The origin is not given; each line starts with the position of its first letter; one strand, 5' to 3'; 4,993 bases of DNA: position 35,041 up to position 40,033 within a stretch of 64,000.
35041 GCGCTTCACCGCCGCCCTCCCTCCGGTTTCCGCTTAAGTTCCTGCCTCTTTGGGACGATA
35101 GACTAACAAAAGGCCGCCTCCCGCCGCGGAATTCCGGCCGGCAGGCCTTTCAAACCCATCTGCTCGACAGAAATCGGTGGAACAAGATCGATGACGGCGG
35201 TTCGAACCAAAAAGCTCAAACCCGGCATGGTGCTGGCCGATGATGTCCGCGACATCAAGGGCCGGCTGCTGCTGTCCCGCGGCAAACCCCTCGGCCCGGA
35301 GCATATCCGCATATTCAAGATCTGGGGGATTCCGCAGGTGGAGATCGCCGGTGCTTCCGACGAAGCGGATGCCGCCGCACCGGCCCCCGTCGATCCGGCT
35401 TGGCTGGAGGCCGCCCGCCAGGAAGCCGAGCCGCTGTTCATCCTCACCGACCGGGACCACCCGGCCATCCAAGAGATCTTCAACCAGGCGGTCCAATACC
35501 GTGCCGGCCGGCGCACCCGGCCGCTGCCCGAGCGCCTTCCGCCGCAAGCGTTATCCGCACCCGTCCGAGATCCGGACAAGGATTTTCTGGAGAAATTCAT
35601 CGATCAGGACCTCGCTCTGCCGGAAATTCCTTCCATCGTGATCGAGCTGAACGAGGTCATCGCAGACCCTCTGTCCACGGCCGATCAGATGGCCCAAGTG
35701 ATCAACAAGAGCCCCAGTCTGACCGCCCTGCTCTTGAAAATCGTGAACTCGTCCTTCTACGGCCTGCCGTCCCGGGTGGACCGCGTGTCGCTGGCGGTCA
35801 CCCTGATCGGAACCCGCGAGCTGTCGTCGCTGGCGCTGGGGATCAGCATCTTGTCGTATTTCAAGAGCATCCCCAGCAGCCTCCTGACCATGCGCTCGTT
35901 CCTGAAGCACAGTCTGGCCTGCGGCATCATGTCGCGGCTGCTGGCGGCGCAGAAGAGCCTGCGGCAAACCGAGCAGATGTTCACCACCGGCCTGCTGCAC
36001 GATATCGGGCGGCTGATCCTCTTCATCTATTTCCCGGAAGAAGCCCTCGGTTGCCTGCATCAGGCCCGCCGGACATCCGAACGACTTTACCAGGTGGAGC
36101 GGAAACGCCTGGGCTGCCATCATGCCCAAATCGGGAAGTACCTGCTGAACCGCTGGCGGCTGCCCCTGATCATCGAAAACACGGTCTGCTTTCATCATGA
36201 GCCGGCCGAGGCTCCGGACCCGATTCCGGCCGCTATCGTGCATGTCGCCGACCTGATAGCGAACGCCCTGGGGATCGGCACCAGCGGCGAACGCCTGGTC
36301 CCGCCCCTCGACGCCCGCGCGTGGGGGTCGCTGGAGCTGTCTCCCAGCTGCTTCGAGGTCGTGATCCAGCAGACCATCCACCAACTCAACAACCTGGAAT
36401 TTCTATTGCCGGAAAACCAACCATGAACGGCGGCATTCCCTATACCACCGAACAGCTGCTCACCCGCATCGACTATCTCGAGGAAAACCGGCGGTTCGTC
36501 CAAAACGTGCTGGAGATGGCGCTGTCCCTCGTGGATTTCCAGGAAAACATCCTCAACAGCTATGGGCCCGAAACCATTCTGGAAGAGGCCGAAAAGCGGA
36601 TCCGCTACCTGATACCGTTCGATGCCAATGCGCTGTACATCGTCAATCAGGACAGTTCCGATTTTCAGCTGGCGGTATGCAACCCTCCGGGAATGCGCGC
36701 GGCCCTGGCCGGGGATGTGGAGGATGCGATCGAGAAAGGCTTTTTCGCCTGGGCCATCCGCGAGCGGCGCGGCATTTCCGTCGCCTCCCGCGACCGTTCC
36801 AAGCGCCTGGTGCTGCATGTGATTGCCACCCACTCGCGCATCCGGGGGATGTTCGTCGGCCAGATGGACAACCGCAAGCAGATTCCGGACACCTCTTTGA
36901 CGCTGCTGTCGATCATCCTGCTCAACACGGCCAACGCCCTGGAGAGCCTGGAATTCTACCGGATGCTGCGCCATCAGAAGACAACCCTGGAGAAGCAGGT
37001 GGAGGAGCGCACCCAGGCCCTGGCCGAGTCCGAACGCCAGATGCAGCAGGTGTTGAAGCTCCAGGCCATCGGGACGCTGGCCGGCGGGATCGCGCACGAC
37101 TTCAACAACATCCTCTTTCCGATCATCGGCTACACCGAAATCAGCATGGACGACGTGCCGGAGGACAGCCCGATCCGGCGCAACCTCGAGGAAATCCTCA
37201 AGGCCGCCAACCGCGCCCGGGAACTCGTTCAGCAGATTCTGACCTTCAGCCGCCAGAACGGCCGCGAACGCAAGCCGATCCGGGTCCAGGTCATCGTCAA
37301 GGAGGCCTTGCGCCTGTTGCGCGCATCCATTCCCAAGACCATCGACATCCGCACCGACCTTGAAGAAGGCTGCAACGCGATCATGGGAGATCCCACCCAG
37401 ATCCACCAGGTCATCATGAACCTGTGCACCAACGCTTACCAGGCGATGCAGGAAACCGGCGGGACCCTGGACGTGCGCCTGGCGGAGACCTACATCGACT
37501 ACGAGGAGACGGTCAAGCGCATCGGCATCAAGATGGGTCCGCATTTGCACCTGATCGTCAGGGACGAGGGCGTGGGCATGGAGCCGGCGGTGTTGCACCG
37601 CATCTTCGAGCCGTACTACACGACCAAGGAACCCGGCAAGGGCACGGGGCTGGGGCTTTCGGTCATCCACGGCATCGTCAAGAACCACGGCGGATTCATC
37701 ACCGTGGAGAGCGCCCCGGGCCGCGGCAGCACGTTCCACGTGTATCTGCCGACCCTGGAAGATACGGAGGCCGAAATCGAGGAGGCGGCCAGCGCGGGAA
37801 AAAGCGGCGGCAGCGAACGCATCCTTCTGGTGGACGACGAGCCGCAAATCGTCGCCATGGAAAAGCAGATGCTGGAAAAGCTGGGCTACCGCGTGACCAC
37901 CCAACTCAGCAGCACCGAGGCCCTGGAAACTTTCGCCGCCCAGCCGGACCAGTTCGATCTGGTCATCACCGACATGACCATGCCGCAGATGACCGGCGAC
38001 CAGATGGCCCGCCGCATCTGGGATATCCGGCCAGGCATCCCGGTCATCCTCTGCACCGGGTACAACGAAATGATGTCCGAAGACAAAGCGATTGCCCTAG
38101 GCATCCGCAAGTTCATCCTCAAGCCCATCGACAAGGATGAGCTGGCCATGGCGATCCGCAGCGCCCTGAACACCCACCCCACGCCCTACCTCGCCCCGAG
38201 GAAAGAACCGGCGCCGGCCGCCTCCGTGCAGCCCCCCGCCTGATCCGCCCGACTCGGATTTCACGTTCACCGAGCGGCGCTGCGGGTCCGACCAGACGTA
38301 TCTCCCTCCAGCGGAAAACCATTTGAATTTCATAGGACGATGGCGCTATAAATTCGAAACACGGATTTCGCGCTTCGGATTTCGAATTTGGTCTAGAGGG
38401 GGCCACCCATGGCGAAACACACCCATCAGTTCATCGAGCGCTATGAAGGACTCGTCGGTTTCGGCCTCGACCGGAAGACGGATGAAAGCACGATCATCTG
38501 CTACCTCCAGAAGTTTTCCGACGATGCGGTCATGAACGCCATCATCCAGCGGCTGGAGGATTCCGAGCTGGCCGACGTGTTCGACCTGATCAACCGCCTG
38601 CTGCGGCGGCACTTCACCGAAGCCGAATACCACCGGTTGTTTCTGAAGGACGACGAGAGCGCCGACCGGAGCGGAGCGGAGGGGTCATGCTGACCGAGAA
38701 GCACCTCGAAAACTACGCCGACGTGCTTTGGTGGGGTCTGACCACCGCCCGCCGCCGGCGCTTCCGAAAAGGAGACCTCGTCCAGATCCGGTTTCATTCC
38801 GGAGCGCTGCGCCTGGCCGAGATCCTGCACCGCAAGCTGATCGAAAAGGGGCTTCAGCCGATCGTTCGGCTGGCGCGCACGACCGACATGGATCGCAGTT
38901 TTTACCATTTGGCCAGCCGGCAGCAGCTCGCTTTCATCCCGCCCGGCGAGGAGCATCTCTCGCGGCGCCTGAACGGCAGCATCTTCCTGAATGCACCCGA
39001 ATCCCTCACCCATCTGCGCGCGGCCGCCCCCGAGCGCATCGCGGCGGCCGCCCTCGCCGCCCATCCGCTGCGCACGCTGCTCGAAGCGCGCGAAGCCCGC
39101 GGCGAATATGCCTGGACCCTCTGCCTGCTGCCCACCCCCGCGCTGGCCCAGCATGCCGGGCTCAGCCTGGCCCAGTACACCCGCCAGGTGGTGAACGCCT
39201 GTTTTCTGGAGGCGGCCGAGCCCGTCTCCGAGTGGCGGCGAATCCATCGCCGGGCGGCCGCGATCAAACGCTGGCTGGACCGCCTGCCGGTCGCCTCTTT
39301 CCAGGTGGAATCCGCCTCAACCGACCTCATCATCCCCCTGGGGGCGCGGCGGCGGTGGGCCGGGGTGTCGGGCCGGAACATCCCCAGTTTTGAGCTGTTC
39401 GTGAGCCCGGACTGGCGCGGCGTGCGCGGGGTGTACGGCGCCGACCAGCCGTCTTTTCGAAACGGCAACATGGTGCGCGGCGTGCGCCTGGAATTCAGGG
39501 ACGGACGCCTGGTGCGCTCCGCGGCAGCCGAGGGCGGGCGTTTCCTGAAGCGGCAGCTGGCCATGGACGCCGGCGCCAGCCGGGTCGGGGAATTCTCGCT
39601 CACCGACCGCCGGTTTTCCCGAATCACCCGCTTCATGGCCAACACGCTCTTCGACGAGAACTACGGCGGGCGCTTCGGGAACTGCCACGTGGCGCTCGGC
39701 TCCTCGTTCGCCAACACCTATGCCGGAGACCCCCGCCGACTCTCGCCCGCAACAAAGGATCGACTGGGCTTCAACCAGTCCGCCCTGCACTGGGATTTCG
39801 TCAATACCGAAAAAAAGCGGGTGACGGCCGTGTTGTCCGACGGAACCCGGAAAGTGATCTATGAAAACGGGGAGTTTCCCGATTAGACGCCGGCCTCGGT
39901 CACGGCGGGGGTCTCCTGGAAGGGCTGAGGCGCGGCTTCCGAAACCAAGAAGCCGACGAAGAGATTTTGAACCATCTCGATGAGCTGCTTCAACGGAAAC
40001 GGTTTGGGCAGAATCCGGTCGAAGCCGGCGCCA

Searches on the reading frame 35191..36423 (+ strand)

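Call 96: search_protein_families(library=pfam, proteins=[window:35191-36423:+], max_evalue=0.00001)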
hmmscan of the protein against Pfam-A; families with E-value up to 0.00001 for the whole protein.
window:35191-36423:+ (411 aa): 2 families
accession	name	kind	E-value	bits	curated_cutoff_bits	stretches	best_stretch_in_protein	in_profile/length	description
PF08668.18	HDOD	-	8e-57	192.3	22.9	1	143-338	1-196/196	HDOD domain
PF01966.28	HD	-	7.6e-08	33.1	22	1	238-358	2-115/116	HD domain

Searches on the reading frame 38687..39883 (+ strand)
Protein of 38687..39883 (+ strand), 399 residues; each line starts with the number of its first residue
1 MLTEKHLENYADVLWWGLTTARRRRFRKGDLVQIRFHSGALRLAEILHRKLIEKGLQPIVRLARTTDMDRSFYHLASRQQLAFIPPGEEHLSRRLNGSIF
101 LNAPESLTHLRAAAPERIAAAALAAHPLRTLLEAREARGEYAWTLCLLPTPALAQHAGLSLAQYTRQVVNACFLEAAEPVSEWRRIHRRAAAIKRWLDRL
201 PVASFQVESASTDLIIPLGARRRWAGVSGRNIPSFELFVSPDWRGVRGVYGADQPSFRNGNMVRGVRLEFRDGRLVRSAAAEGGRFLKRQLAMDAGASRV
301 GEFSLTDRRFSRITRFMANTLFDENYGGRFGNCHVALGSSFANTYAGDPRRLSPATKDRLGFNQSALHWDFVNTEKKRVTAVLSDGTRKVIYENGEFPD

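Call 96: search_protein_families(library=pfam, proteins=[window:38687-39883:+], max_evalue=0.00001)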
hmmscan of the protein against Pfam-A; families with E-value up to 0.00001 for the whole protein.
window:38687-39883:+ (399 aa): 1 family
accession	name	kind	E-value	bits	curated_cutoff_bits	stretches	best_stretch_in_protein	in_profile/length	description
PF02073.20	Peptidase_M29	-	3.1e-100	336.3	27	1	4-397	2-406/406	Thermophilic metalloprotease (M29)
